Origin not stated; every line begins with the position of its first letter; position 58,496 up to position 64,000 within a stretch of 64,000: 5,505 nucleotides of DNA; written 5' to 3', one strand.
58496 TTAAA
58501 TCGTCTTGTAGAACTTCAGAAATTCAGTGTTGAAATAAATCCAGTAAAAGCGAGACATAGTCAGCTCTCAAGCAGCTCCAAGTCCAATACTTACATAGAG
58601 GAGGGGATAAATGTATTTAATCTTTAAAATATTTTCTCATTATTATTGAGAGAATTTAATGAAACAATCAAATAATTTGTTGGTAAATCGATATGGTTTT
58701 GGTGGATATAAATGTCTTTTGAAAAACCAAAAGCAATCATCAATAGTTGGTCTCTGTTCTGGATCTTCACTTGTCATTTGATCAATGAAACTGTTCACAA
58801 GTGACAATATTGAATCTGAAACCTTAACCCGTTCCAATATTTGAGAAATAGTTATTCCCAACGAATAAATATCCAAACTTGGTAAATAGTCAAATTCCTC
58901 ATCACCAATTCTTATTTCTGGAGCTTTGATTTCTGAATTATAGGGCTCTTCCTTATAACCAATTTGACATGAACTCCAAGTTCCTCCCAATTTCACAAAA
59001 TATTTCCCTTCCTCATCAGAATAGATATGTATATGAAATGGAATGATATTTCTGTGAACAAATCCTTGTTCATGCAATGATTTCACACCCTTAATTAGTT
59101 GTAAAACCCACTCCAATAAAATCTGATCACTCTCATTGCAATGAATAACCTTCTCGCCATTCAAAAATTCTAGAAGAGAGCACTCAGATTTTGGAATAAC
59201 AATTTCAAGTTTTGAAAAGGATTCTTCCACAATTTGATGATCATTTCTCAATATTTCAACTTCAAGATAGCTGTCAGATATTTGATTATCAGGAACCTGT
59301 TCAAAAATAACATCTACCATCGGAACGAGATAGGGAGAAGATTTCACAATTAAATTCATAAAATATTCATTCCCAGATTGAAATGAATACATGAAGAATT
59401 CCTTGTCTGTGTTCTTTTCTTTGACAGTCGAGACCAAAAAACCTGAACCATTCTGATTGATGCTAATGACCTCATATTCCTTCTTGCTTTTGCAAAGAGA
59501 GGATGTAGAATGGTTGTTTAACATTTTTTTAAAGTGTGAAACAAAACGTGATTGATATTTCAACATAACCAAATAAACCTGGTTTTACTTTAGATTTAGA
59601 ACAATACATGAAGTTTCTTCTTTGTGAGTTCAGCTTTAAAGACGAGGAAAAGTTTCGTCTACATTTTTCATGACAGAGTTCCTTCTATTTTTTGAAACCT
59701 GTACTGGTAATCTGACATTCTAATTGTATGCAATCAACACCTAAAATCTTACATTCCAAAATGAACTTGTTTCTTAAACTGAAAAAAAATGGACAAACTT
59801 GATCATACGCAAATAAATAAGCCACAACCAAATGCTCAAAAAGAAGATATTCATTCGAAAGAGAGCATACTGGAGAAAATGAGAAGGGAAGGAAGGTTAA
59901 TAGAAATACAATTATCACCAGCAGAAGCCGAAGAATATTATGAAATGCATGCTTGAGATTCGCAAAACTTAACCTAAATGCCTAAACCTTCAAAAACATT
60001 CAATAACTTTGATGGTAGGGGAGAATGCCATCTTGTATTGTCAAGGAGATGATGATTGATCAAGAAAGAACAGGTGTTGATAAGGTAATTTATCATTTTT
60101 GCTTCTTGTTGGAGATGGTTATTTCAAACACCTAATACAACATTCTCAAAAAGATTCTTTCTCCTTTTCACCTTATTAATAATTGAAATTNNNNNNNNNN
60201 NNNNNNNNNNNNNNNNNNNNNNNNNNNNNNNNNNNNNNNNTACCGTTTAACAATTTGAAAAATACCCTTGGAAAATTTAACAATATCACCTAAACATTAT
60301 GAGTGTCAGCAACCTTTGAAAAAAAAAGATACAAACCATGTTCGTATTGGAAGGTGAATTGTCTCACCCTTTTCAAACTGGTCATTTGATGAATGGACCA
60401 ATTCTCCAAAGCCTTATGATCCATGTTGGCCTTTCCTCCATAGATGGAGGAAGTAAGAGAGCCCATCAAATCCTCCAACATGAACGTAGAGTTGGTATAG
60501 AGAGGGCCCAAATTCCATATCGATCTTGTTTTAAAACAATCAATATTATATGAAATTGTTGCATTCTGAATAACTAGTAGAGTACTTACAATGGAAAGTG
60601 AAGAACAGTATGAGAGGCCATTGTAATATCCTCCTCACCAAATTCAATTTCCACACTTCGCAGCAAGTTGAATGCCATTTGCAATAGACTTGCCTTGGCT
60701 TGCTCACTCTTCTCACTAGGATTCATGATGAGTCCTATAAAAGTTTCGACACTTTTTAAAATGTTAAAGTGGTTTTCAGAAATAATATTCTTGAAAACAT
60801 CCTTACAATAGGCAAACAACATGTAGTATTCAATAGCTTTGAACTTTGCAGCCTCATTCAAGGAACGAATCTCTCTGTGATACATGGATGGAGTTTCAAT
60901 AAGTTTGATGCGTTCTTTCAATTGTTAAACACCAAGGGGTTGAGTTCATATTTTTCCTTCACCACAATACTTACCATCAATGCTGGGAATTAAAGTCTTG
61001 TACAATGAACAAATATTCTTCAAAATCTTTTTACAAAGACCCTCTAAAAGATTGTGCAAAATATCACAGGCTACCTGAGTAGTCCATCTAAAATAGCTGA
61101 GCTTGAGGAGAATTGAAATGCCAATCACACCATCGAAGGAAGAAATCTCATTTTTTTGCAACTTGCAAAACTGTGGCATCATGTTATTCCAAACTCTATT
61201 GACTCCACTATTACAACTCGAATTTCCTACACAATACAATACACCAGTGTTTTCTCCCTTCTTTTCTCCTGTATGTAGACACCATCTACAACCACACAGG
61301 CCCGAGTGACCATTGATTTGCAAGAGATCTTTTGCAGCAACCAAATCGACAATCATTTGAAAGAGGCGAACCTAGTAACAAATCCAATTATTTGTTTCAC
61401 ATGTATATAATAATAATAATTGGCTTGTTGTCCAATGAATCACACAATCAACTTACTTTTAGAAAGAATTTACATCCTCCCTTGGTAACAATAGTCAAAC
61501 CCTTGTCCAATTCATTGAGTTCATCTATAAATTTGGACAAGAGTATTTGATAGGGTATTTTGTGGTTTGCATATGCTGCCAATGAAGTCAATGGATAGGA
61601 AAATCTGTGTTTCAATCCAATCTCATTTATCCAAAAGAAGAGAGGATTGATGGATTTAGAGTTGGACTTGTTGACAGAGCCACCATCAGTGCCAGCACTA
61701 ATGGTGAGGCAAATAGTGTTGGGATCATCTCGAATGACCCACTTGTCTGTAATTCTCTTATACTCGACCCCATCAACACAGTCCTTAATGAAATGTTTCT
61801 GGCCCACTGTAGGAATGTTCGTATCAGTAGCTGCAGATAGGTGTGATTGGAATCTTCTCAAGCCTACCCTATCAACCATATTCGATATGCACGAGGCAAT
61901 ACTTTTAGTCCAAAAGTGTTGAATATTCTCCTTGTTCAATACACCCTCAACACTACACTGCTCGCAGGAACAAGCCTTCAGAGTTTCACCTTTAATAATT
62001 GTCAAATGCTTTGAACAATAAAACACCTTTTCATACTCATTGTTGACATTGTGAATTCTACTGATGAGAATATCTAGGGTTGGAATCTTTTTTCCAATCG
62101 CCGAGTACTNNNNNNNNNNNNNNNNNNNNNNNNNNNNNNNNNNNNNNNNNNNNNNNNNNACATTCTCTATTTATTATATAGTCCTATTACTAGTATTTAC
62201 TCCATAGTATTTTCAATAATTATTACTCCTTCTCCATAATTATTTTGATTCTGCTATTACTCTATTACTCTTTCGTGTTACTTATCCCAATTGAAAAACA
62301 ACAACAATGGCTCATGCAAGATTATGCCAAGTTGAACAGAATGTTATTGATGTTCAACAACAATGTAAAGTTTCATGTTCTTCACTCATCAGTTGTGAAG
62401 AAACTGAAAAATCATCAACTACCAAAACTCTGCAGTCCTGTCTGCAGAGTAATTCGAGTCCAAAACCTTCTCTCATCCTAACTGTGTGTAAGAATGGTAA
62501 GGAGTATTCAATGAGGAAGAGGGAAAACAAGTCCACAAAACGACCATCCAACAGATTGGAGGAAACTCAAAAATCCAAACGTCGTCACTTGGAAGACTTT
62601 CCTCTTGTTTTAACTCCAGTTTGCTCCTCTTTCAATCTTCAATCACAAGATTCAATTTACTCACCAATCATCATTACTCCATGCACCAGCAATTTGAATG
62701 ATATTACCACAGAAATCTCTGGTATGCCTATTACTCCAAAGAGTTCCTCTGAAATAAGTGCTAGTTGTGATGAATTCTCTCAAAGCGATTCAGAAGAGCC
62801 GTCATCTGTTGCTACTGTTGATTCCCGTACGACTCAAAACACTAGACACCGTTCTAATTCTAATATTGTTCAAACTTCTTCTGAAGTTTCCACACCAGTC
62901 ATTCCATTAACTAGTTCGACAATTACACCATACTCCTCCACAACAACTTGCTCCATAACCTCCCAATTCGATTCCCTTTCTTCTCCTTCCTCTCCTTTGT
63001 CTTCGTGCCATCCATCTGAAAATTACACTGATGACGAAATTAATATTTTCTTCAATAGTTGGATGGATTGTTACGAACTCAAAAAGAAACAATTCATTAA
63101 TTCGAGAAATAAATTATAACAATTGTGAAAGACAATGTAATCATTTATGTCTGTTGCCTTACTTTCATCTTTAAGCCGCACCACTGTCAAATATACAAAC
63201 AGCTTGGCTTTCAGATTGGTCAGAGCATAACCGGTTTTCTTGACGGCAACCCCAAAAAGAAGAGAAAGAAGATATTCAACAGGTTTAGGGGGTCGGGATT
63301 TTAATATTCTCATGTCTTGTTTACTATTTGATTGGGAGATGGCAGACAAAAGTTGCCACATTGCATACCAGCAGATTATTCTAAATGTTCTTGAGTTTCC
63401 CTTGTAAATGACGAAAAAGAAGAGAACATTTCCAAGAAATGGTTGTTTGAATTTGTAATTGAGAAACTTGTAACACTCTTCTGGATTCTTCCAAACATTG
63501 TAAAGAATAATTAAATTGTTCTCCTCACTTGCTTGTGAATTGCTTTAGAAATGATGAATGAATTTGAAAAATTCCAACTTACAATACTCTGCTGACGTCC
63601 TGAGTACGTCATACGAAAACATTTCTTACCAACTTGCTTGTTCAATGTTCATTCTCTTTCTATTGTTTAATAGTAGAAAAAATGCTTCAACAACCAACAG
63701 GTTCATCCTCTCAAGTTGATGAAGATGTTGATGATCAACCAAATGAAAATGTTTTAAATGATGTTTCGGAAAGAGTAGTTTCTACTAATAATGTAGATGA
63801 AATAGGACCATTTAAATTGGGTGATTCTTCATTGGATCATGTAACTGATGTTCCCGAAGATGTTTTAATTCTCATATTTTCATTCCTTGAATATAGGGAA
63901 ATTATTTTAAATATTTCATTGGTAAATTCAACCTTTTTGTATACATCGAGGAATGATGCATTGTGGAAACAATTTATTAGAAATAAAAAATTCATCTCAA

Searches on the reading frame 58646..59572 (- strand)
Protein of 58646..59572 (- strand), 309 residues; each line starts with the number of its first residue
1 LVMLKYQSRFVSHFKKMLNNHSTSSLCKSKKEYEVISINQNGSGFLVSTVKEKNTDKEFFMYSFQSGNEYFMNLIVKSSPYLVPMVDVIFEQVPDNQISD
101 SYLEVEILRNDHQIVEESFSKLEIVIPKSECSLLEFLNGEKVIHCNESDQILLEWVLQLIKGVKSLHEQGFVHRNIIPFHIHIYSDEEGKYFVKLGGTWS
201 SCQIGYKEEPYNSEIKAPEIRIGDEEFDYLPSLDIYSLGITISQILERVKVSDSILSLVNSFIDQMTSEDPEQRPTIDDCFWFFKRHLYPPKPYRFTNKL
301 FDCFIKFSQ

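Call 89: search_protein_families(library=pfam, proteins=[window:58646-59572:-], max_evalue=0.01)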
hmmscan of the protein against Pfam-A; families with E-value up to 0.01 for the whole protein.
window:58646-59572:- (309 aa): 2 families
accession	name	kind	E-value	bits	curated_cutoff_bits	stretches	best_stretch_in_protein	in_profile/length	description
PF00069.31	Pkinase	-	1.2e-08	35.2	31.7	1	147-249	95-194/263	Protein kinase domain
PF07714.23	PK_Tyr_Ser-Thr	-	0.0099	15.6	23.1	0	132-177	87-129/258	Protein tyrosine and serine/threonine kinase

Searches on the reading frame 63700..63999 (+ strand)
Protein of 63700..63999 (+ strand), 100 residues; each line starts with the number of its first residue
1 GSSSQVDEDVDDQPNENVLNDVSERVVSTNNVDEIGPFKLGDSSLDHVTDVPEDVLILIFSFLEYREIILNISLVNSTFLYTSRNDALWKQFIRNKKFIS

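Call 89: search_protein_families(library=pfam, proteins=[window:63700-63999:+], max_evalue=0.01)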
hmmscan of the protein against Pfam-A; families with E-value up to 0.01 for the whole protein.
window:63700-63999:+ (100 aa): 2 families
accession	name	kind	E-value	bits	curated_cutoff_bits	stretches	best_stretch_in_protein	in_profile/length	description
PF12937.12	F-box-like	-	6e-07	29.6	24.3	1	50-92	3-44/47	F-box-like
PF00646.38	F-box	-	1.8e-05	24.9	20.5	1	50-90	3-42/43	F-box domain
